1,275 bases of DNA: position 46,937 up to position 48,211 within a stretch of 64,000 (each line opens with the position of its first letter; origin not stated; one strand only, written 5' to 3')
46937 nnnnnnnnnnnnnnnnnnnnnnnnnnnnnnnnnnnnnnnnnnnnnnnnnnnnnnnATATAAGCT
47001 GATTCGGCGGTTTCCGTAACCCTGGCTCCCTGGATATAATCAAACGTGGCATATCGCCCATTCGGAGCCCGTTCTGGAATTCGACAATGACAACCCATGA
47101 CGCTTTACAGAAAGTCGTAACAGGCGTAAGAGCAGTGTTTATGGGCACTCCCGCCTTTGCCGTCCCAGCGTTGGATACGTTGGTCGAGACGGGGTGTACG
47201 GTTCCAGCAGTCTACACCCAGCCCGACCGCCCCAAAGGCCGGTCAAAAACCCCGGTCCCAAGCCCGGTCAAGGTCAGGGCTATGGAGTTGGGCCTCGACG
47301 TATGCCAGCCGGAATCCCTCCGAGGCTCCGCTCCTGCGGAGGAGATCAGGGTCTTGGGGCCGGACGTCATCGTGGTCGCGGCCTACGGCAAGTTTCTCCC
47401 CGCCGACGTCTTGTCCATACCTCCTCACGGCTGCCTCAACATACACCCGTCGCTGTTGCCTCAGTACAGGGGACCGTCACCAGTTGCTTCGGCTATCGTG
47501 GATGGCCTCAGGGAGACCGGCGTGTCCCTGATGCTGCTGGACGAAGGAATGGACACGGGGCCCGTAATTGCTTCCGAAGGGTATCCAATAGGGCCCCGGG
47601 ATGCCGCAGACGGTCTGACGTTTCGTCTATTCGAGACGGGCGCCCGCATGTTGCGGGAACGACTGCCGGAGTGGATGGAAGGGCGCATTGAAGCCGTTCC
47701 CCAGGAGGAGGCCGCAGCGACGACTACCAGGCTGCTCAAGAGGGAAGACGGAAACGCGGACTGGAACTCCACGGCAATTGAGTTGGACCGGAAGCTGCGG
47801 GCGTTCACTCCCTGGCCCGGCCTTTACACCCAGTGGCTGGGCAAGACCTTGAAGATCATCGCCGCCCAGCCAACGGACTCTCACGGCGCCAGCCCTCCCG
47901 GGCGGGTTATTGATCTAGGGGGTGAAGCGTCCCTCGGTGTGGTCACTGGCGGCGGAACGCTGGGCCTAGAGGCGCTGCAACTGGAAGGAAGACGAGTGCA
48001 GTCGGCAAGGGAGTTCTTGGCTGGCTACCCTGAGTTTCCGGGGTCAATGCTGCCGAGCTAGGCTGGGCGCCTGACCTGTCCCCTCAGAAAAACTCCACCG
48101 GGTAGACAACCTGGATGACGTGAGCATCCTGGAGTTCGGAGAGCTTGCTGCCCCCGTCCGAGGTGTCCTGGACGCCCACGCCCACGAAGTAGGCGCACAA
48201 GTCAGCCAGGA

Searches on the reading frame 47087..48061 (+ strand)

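Call 76: search_protein_families(library=pfam, proteins=[window:47087-48061:+], max_evalue=0.0001)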
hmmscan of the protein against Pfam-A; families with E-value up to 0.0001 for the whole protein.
window:47087-48061:+ (324 aa): 2 families
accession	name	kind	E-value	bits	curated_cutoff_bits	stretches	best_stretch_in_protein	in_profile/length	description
PF00551.24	Formyl_trans_N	-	2.6e-37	128.8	26.1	1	17-191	4-179/181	Formyl transferase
PF02911.23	Formyl_trans_C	-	1e-22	80.6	21.1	1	217-314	2-99/100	Formyl transferase, C-terminal domain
